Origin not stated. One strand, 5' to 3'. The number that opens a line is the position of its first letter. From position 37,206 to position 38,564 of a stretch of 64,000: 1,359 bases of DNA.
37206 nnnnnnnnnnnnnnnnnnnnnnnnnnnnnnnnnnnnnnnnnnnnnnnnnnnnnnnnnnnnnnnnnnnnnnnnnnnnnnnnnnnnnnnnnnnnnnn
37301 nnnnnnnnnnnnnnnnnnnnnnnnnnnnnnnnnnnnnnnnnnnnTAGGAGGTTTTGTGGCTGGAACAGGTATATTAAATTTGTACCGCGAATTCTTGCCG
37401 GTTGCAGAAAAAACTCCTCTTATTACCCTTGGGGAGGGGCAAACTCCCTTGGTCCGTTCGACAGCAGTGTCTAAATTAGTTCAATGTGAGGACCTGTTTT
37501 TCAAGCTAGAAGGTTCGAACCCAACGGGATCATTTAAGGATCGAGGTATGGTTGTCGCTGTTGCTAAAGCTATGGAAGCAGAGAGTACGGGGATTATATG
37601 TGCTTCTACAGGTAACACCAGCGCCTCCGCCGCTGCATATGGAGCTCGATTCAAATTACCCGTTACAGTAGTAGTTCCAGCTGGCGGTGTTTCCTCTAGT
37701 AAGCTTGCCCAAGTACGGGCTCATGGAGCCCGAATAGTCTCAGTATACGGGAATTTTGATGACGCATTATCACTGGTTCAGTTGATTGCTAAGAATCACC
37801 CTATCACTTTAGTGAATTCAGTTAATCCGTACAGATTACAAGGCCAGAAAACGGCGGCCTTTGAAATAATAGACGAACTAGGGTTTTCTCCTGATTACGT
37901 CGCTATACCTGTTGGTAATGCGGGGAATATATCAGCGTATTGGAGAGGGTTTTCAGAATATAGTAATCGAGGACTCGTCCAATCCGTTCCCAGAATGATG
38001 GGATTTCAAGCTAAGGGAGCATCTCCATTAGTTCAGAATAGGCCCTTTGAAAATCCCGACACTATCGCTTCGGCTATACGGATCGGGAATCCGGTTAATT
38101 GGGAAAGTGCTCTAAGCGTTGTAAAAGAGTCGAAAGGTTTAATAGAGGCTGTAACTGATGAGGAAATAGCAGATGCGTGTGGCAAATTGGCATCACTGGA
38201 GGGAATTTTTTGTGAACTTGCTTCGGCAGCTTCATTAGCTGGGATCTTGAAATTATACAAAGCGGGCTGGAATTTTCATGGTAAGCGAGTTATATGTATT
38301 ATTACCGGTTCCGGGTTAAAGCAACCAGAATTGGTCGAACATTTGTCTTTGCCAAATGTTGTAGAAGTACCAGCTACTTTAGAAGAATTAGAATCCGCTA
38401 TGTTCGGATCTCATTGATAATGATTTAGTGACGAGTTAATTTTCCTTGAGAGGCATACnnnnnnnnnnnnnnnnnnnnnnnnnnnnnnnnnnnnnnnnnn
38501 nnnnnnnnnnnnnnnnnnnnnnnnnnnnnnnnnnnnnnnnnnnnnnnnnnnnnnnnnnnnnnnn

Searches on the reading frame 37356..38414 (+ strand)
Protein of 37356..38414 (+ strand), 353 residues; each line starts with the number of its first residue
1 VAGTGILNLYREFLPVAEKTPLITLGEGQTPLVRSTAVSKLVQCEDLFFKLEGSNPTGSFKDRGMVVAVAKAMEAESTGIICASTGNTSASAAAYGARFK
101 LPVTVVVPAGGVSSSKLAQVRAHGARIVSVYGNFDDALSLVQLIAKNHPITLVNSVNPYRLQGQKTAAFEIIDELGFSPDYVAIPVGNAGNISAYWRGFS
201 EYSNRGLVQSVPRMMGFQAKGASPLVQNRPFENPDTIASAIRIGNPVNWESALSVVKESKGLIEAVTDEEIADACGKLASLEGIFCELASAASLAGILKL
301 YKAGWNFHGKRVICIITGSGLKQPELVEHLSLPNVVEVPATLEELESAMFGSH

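Call 38: search_protein_families(library=ncbifam, proteins=[window:37356-38414:+], max_evalue=0.00001)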
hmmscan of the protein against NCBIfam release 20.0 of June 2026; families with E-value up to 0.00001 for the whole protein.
window:37356-38414:+ (353 aa): 35 families (the best 25 are shown)
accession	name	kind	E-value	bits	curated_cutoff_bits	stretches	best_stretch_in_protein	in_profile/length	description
TIGR00260.1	thrC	equivalog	4.3e-89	299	167.1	1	10-325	4-340/340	threonine synthase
NF004170.0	PRK05638.1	equivalog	1.4e-65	221.6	421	1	9-323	48-358/442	threonine synthase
NF006050.0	PRK08197.1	equivalog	9.8e-64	215.6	303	1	9-329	60-390/406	threonine synthase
NF006205.0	PRK08329.1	equivalog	1.5e-46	159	358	1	10-322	46-345/347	threonine synthase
NF004996.0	PRK06381.1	equivalog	1.1e-40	139.6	266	1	28-319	14-317/319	threonine synthase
NF005035.0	PRK06450.1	equivalog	2.7e-39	134.9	301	1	13-323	44-337/338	threonine synthase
NF005600.0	PRK07334.1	equivalog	1.3e-30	106.3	496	1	29-321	28-312/408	threonine ammonia-lyase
TIGR01127.1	ilvA_1Cterm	equivalog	4.9e-30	104.8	378.75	1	30-320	1-285/380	threonine ammonia-lyase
NF006390.0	PRK08639.1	equivalog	1e-25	90.6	421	1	29-319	25-313/418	threonine ammonia-lyase IlvA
NF005292.0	PRK06815.1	equivalog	7.2e-25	87.7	371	1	29-194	21-185/320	threonine/serine dehydratase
NF005680.0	PRK07476.1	equivalog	1.7e-23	83.1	413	1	29-322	23-312/326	hydroxyectoine utilization dehydratase EutB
NF004771.0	PRK06110.1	equivalog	6.3e-23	81.4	317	1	39-329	31-315/323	threonine dehydratase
NF005454.0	PRK07048.1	equivalog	2e-22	79.8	452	1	29-321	25-311/324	threo-3-hydroxy-L-aspartate ammonia-lyase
NF045641.2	BHydaspDhtseBhcB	equivalog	3.7e-22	78.9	550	1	29-320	20-304/312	beta-hydroxyaspartate dehydratase BhcB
NF006094.0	PRK08246.1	subfamily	3.9e-22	79.1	331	1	30-318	18-301/310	serine/threonine dehydratase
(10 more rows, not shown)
